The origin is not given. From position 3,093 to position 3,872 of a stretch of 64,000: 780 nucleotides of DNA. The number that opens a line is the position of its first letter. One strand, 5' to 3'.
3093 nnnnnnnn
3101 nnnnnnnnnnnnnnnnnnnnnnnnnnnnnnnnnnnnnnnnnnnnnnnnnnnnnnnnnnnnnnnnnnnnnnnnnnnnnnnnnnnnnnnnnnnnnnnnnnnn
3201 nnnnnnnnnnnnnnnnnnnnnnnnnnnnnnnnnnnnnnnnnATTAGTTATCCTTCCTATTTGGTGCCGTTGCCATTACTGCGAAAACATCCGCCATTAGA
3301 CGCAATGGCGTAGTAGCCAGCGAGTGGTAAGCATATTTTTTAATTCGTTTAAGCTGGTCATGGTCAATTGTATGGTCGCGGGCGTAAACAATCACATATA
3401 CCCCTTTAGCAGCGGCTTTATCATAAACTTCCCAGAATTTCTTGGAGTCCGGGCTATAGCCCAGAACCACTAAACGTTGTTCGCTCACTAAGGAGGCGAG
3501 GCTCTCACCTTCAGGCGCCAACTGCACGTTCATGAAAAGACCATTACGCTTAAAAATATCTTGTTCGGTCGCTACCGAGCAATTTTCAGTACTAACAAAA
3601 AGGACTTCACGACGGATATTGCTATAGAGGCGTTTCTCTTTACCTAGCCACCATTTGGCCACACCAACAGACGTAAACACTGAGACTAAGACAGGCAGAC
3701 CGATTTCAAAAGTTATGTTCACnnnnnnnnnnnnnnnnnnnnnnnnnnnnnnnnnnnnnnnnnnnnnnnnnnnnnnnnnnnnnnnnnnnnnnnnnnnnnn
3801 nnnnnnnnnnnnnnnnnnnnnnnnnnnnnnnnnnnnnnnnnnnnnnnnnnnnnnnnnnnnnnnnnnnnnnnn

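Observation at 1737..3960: Minimal CBASS-like operon (DUF2188, TM/TIR-like, SMODS NTase, stand-alone E2) with no recognisable nucleotide sensor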

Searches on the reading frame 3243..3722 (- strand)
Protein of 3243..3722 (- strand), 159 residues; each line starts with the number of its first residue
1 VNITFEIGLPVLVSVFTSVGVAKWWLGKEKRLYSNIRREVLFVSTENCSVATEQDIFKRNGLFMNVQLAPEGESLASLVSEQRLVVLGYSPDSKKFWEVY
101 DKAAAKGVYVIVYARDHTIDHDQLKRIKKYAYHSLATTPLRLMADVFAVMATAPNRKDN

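Call 4: search_protein_families(library=pfam, proteins=[window:3243-3722:-], max_evalue=0.1)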
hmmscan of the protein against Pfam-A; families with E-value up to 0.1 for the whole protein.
window:3243-3722:- (159 aa): 1 family
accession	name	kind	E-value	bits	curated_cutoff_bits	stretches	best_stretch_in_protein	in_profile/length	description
PF16904.10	PurL_C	-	0.047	14.5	27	0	18-68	11-65/94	Phosphoribosylformylglycinamidine synthase II C-terminus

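Call 5: search_protein_families(library=padloc, proteins=[window:3243-3722:-], max_evalue=0.1)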
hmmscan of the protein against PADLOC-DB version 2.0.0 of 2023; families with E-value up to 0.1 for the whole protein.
window:3243-3722:- (159 aa): 3 families
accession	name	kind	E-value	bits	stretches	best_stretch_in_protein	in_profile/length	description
PDLC01057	C3a59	-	4.3e-14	50.9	1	25-153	38-163/167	trans-membrane (TM)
PDLC00664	Effector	-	0.00014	19.9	1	46-154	60-170/174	1TM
PDLC01158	Mem_04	-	0.031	12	1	108-156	164-211/212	"Membrane protein (2TM at N-terminus and a globular domain) in type III operon, could be a CARF domain diverged beyond r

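Call 6: search_protein_families(library=ncbifam, proteins=[window:3243-3722:-], max_evalue=0.1)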
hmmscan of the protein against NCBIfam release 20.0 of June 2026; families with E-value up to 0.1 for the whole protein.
window:3243-3722:- (159 aa): 0 families

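Call 9: search_solved_structures(query=window:3243-3722:-, max_evalue=10)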
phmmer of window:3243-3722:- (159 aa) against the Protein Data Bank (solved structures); distinct sequences matched with E-value up to 10: 0.

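Call 10: find_homologous_proteins(query=window:3243-3722:-, max_evalue=0.001)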
Query window:3243-3722:- (159 aa): 5 proteins with E <= 0.001 among 40 candidates.
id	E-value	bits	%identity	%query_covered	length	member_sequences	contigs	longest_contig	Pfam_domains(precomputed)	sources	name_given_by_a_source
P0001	2.2e-99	348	100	100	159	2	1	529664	-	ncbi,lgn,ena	-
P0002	1.6e-71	257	73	100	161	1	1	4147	-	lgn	-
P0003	1.7e-71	257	71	100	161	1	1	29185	-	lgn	-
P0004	2.7e-69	250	71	99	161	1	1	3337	-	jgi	jgi:hypothetical protein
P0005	3.6e-48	181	56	95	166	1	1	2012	-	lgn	-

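Call 11: find_encoding_contigs(protein=P0003, flank=8000, max_places=4)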
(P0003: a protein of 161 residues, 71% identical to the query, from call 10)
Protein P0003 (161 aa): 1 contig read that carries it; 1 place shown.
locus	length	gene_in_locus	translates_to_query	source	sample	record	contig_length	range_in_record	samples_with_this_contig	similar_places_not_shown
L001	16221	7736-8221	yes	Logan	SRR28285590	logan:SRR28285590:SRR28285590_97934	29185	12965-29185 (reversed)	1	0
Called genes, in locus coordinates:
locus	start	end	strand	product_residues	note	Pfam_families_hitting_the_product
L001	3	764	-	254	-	?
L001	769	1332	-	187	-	PF18186:SLATT_4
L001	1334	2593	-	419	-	PF18144:SMODS, PF18134:AGS_C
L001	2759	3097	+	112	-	PF13560:HTH_31, PF01381:HTH_3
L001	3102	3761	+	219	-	PF06114:Peptidase_M78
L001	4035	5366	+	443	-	PF02195:ParB_N, PF01555:N6_N4_Mtase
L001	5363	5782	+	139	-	-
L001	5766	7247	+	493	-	-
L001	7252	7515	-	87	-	-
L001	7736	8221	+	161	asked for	-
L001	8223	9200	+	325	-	PF18144:SMODS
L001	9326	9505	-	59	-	-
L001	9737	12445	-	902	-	PF04851:ResIII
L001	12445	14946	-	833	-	PF01555:N6_N4_Mtase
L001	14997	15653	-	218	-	-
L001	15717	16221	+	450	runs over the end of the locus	PF00239:Resolvase, PF07508:Recombinase, PF13408:Zn_ribbon_recom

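Call 12: find_encoding_contigs(protein=P0001, flank=10000, max_places=4)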
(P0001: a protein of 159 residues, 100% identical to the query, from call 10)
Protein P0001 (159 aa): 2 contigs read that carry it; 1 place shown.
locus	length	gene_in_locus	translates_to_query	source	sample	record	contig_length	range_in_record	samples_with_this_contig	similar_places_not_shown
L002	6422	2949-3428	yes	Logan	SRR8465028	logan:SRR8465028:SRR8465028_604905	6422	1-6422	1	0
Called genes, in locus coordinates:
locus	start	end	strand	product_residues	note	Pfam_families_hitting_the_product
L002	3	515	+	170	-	?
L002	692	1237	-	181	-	-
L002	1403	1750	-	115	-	PF04480:DUF559 (weak), PF18741:MTES_1575 (weak)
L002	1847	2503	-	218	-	PF00717:Peptidase_S24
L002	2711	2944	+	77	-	PF09954:DUF2188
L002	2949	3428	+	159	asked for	-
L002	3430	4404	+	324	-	PF18144:SMODS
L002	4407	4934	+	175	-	-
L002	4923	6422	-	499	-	?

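Call 17: find_encoding_contigs(protein=P0002, flank=5000, max_places=3)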
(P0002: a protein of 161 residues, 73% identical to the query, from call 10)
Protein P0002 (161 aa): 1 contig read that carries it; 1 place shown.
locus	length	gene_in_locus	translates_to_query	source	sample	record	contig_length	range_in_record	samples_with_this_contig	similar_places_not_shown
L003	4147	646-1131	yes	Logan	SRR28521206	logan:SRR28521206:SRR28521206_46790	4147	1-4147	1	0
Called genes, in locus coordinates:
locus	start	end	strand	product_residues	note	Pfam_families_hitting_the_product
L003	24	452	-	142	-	PF00903:Glyoxalase, PF22677:Ble-like_N (weak)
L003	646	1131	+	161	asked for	-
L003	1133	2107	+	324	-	PF18144:SMODS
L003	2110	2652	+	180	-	-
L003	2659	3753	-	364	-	-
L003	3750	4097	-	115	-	PF03819:MazG (faint), PF12643:MazG-like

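Call 18: find_encoding_contigs(protein=P0004, flank=5000, max_places=3)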
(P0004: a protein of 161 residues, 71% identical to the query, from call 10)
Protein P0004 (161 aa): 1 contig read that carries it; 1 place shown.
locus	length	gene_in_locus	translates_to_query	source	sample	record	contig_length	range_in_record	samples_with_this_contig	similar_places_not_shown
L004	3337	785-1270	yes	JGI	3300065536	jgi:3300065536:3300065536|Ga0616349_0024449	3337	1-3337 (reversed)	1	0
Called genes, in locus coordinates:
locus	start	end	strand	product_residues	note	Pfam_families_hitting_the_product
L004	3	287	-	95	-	?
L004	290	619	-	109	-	PF13560:HTH_31, PF13443:HTH_26 (weak), PF01381:HTH_3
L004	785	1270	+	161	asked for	-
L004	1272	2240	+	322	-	PF18144:SMODS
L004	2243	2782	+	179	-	-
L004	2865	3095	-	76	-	-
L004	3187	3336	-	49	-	?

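Call 19: find_encoding_contigs(protein=P0005, flank=5000, max_places=3)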
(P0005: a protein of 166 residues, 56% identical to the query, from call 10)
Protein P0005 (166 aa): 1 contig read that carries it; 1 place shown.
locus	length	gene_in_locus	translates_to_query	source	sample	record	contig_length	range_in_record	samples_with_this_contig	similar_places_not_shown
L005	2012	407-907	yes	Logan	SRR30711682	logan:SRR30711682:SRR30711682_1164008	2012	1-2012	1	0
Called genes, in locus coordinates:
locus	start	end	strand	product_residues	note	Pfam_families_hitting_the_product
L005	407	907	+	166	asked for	-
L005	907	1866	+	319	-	PF18144:SMODS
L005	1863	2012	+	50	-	?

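Call 29: predict_structure(alignment_id=A1)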
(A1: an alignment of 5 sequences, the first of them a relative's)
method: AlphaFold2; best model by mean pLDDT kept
length: 159 residues; sequences in the alignment: 5
mean_pLDDT: 70.1   pTM: 0.64
mean pLDDT of the five models: 70.1, 61.7, 55.3, 46.2, 43.2
residues with pLDDT >= 90: 0; 70-90: 99; 50-70: 38; < 50: 22
segments of 3 or more residues with pLDDT < 50: 1-18, 157-159
pLDDT, mean of each block of 10 residues (from residue 1): 32 44 56 70 73 79 74 74 84 84 85 78 79 66 82 60
secondary structure, 60 per line:
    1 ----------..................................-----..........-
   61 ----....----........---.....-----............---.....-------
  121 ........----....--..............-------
elements in order: H11-39 E40-44 H50-59 E65-68 H73-80 E84-88 H94-105 E109-113 H121-128 E133-136 H139-152

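Call 30: search_protein_representatives(alignment_id=A1)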
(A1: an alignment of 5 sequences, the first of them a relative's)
Query: 5 sequences, 161 profile positions. Proteins with E-value up to 0.001 (for the whole library): 94; up to 1e-10: 44; up to 1e-30: 1. The best 94 are listed.
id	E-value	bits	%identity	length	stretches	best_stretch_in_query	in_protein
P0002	4.3e-90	316.2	-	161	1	1-161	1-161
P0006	8.8e-30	120.2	-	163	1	11-159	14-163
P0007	2.7e-28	115.4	-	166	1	7-159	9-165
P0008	2.6e-26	108.9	-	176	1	11-160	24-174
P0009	5.2e-26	108.0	-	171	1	13-158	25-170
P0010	5.7e-25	104.6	-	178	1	14-159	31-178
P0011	6.4e-24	101.2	-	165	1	15-157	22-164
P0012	1.9e-23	99.6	-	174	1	19-154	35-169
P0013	1.9e-21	93.1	-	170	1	7-159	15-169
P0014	2.1e-21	93.0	-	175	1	11-158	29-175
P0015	2.6e-21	92.7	-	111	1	54-160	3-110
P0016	1.5e-20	90.2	-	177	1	7-156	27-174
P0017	1.7e-20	90.1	-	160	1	29-159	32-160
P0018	9.5e-20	87.6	-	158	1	19-157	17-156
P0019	1.1e-19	87.3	-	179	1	23-157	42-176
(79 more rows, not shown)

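Call 38: find_related_loci(query=A3, collection=genome_contigs, flank=6000)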
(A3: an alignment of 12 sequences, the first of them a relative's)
Query A3 (159 aa) in genome_contigs; peptide patterns used: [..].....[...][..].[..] (x = any residue, [..] = any of these).
26 stretches matched a pattern; 18 encode a relative of the query (tblastn E <= 1e-3); 18 distinct loci.
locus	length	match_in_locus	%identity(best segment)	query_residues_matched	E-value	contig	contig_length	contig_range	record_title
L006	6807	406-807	39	23-157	2e-30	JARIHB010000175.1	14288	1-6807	MAG: Candidatus Saccharibacteria bacterium isolate CullarsAll.DT.04 k141_918953, whole genome shotgun sequence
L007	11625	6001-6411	38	22-159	2e-30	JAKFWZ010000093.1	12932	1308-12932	MAG: Candidatus Daviesbacteria bacterium isolate ND2_Bin_11 ND2_0000579, whole genome shotgun sequence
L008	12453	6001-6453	39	6-157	9e-30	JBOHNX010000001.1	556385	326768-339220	MAG: Candidatus Saccharimonadales bacterium isolate SD8036_maxbin2.bin.8 NODE_2_length_556385_cov_14.177026, whole genom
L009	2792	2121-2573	34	6-157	7e-29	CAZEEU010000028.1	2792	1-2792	MAG TPA_asm: uncultured Gammaproteobacteria bacterium isolate SRP286056_co1_676 genome assembly, contig: NODE_62864_leng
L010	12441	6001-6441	36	10-157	1e-28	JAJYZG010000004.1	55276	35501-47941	MAG: bacterium isolate FK5.bin11 NODE_564_length_55276_cov_2.561334, whole genome shotgun sequence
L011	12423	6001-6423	38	19-157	3e-28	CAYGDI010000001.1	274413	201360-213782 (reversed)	MAG TPA_asm: uncultured Candidatus Saccharibacteria bacterium isolate ERP113451_co1_239 genome assembly, contig: NODE_5_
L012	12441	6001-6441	37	10-157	3e-28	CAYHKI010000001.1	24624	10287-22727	MAG TPA_asm: uncultured Gammaproteobacteria bacterium isolate ERP119705_co13_618 genome assembly, contig: NODE_2503_leng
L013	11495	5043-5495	34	6-157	3e-27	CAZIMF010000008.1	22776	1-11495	MAG TPA_asm: uncultured Candidatus Saccharibacteria bacterium isolate SRP200132_co1_3 genome assembly, contig: NODE_3890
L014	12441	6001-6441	33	10-157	1e-27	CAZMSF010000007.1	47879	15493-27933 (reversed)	MAG TPA_asm: uncultured Gammaproteobacteria bacterium isolate SRP135725_co1_372 genome assembly, contig: NODE_602_length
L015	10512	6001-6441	34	10-157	2e-26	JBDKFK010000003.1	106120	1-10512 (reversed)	MAG: Candidatus Parcubacteria bacterium isolate farmington_2019_sw_WHONDRS-S19S_0053_A_bin.38 scaffold_0000026, whole ge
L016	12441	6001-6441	32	17-155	1e-18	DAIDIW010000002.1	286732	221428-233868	MAG TPA_asm: Candidatus Kaiserbacteria bacterium isolate clean371 k141_606917, whole genome shotgun sequence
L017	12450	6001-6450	28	7-155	4e-18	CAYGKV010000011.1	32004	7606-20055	MAG TPA_asm: uncultured Candidatus Saccharibacteria bacterium isolate ERP113451_co5_294 genome assembly, contig: NODE_69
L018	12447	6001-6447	35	10-158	5e-26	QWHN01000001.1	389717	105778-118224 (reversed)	MAG: Candidatus Saccharibacteria bacterium CPR2 test_scaffold_49, whole genome shotgun sequence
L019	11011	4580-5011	26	18-157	1e-15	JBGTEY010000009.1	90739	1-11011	MAG: Patescibacteria group bacterium isolate JTS-RE179 k141_2905692, whole genome shotgun sequence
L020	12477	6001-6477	24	5-159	1e-15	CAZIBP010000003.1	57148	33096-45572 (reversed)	MAG TPA_asm: uncultured Pseudomonadales bacterium isolate SRP093185_co1_41 genome assembly, contig: NODE_202_length_5714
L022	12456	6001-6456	24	9-152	2e-11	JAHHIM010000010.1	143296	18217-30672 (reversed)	MAG: Trichormus sp. ATA11-4-KO1 scaffold_24_c1, whole genome shotgun sequence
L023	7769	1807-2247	30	18-157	7e-12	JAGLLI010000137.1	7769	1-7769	MAG: Candidatus Parcubacteria bacterium isolate RS_5_13 ROV157_5.bin.13.fa_137, whole genome shotgun sequence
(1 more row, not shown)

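Call 45: predict_structure(alignment_id=A2)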
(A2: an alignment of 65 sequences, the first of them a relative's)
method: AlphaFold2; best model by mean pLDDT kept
length: 159 residues; sequences in the alignment: 65
mean_pLDDT: 93.0   pTM: 0.83
mean pLDDT of the five models: 93.0, 92.3, 92.2, 92.1, 91.5
residues with pLDDT >= 90: 134; 70-90: 21; 50-70: 3; < 50: 1
segments of 3 or more residues with pLDDT < 50: none
pLDDT, mean of each block of 10 residues (from residue 1): 80 97 96 92 96 95 91 87 96 95 96 95 98 97 96 77
secondary structure, 60 per line:
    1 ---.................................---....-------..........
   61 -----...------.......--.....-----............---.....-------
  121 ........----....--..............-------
elements in order: H4-36 E40-43 H51-60 E66-68 H75-81 E84-88 H94-105 E109-113 H121-128 E133-136 H139-152

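Call 49: fold_search(model_id=the predicted structure, library=pdb)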
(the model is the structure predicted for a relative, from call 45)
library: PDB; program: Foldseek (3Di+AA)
matches with E <= 10: 1731; with E <= 0.001: 5
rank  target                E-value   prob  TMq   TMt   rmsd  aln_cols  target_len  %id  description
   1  8ju9                  5.4e-04  1.00  0.46  0.28  16.4       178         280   12  Molecular mechanism of the one-component regulator RccR on bacterial metabolism and virulence (released 2024-01-17)
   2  4dn6_A                6.2e-04  1.00  0.53  0.64   3.7       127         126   11  Crystal structure of a putative pilus assembly protein (cpaE) from Burkholderia thailandensis E264 at 2.80 A resolutio (released 2012-02-29)
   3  1esj_A                6.2e-04  1.00  0.37  0.23   3.9        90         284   19  CRYSTAL STRUCTURE OF THIAZOLE KINASE MUTANT (C198S) (released 2000-08-09)
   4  8v4v_A                6.2e-04  1.00  0.45  0.39   7.1       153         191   16  Nan Regulatory Protein Full-length from Streptococcus pneumoniae (released 2024-12-04)
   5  5hm6_A                6.6e-04  1.00  0.53  0.68   3.7       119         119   18  N-terminal domain of BfmR from Acinetobacter baumannii (released 2017-01-18)
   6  3nnn_A                1.0e-03  1.00  0.52  0.66   3.7       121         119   19  BeF3 Activated DrrD Receiver Domain (released 2010-08-11)
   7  4qpj_C                1.0e-03  1.00  0.52  0.65   3.6       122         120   16  2.7 Angstrom Structure of a Phosphotransferase in Complex with a Receiver Domain (released 2015-07-15)
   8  5xx1_E                1.0e-03  1.00  0.48  0.12   4.3       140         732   12  Crystal structure of Arginine decarboxylase (AdiA) from Salmonella typhimurium (released 2018-05-16)
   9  8k3b                  1.0e-03  1.00  0.45  0.28  16.1       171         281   11  The Pseudomonas aeruginosa RccR protein complexed with KDPG (released 2023-12-20)
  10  5e3j_A                1.1e-03  1.00  0.53  0.67   3.7       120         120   21  The response regulator RstA is a potential drug target for Acinetobacter baumannii (released 2016-05-04)
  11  6br7_A                1.2e-03  1.00  0.53  0.67   3.7       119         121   20  Beryllium fluorinated receiver domain of BfmR from Acinetobacter baumannii (released 2018-02-21)
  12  4n0p_D                1.2e-03  1.00  0.47  0.55   4.6       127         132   16  Crystal structure of a pilus assembly protein CpaE (CC_2943) from Caulobacter crescentus CB15 at 1.75 A resolution (PS (released 2013-11-27)
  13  5xx1_H                1.3e-03  1.00  0.47  0.12   4.4       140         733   12  Crystal structure of Arginine decarboxylase (AdiA) from Salmonella typhimurium (released 2018-05-16)
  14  6u62_C                1.3e-03  1.00  0.42  0.27   5.5       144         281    9  Raptor-Rag-Ragulator complex (released 2019-10-30)
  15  4ohb                  1.3e-03  1.00  0.55  0.55   4.5       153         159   11  Crystal structure of MilB E103A in complex with 5-hydroxymethylcytidine 5'-monophosphate (hmCMP) from Streptomyces rimof (released 2014-06-25)
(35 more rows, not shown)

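Call 61: search_protein_families(library=padloc, alignment_id=A2, max_evalue=0.001)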
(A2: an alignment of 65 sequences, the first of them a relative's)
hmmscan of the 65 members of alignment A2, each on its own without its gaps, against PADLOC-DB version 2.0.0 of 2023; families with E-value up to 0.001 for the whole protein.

A. member 1, P0001 (159 aa): 2 families
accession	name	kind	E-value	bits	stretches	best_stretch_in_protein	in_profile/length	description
PDLC01057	C3a59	-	4.3e-14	50.9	1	25-153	38-163/167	trans-membrane (TM)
PDLC00664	Effector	-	0.00014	19.9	1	46-154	60-170/174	1TM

B. families by the number of members that match (of 65 scanned): 5 families
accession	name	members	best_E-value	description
PDLC01057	C3a59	63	1.4e-56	trans-membrane (TM)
PDLC00664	Effector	48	6.2e-15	1TM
PDLC01158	Mem_04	13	6.8e-07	"Membrane protein (2TM at N-terminus and a globular domain) in type III operon, could be a CARF domain diverged beyond r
PDLC00838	E1-E2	1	0.00023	E1-E2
PDLC03804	RTasNitrilase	1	0.00061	DRT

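Call 75: find_related_loci(query=A3, collection=metagenome_contigs, flank=6000)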
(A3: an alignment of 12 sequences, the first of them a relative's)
Query A3 (159 aa) in metagenome_contigs; peptide patterns used: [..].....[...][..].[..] (x = any residue, [..] = any of these).
18 stretches matched a pattern; 14 encode a relative of the query (tblastn E <= 1e-3); 14 distinct loci.
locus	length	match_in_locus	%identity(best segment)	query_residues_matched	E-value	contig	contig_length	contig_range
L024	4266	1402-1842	34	10-157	7e-29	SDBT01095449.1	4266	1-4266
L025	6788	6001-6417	39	22-157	7e-29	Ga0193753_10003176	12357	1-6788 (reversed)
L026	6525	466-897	35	10-154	2e-28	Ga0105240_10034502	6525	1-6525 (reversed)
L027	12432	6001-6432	35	18-159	3e-28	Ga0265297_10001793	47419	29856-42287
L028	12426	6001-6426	35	18-157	3e-28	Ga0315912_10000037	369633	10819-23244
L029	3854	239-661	36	19-157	7e-28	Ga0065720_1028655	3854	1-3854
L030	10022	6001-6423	35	14-154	2e-27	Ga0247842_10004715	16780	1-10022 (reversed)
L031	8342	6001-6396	37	24-156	6e-27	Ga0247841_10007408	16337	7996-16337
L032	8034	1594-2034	34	10-157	8e-27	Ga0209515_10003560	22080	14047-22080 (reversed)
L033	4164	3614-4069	35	5-157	2e-26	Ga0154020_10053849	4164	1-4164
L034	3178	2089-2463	35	28-152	6e-24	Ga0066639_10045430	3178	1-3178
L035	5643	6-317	40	53-157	1e-21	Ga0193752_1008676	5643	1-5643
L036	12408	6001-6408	35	25-154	1e-19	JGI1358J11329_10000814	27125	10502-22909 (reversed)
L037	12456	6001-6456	24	9-152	1e-11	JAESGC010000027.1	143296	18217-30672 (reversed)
